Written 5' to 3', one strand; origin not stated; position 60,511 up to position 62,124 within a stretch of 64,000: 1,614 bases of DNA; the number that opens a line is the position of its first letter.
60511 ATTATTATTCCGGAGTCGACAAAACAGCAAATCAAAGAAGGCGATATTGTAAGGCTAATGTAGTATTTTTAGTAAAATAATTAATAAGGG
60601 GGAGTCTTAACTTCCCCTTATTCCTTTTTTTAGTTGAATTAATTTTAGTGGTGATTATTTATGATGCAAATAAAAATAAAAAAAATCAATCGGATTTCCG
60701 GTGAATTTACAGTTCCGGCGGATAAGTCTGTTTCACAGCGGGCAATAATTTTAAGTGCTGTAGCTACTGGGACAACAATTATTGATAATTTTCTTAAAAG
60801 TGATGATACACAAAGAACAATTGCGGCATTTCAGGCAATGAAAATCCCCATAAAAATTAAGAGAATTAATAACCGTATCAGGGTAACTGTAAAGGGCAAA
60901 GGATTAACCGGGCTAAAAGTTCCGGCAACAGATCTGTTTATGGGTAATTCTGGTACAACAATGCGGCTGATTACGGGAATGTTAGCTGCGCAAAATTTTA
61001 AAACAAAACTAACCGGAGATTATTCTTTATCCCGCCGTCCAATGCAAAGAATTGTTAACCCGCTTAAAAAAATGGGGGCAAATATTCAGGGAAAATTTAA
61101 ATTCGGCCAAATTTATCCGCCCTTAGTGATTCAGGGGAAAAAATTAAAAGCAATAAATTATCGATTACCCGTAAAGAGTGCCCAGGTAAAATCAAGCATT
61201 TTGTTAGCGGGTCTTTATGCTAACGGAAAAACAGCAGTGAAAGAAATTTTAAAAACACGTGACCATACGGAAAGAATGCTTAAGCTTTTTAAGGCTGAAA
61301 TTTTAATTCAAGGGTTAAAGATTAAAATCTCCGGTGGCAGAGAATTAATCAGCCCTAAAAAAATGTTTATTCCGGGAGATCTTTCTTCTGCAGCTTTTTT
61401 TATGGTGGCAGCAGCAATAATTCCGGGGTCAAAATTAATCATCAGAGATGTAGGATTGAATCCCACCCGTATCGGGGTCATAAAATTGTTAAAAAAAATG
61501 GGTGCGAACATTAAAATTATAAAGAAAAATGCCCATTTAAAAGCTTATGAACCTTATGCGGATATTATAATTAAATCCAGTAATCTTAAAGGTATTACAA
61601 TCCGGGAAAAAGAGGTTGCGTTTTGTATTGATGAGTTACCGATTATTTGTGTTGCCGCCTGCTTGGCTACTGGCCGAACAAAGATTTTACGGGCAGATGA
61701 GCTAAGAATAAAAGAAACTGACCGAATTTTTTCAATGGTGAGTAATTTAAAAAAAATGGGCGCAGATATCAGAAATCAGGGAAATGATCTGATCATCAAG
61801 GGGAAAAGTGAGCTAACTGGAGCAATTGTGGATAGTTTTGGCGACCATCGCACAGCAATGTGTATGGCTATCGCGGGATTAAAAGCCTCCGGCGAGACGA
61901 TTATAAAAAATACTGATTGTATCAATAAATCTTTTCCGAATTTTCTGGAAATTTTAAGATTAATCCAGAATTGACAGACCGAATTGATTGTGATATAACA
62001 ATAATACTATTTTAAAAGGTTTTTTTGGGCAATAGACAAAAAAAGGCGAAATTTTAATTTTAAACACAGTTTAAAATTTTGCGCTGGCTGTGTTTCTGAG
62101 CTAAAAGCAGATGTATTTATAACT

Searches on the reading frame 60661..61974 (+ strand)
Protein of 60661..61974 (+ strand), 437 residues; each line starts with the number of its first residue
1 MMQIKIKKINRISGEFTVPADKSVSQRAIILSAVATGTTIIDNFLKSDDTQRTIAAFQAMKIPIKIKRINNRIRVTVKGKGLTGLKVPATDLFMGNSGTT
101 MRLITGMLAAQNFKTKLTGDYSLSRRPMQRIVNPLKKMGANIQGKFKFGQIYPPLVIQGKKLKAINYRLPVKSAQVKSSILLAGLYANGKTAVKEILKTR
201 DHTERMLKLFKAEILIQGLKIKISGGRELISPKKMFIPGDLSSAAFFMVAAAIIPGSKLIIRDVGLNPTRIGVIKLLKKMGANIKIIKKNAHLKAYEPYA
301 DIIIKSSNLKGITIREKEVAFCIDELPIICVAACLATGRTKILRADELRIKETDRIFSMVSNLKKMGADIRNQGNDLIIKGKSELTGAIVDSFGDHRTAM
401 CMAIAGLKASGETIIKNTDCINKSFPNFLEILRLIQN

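Call 82: search_protein_families(library=pfam, proteins=[window:60661-61974:+], max_evalue=0.001)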
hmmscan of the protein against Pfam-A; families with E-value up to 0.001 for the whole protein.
window:60661-61974:+ (437 aa): 1 family
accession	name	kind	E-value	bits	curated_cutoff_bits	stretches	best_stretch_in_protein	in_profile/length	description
PF00275.25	EPSP_synthase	-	8.4e-116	387.5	22.8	1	7-432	2-417/417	EPSP synthase (3-phosphoshikimate 1-carboxyvinyltransferase)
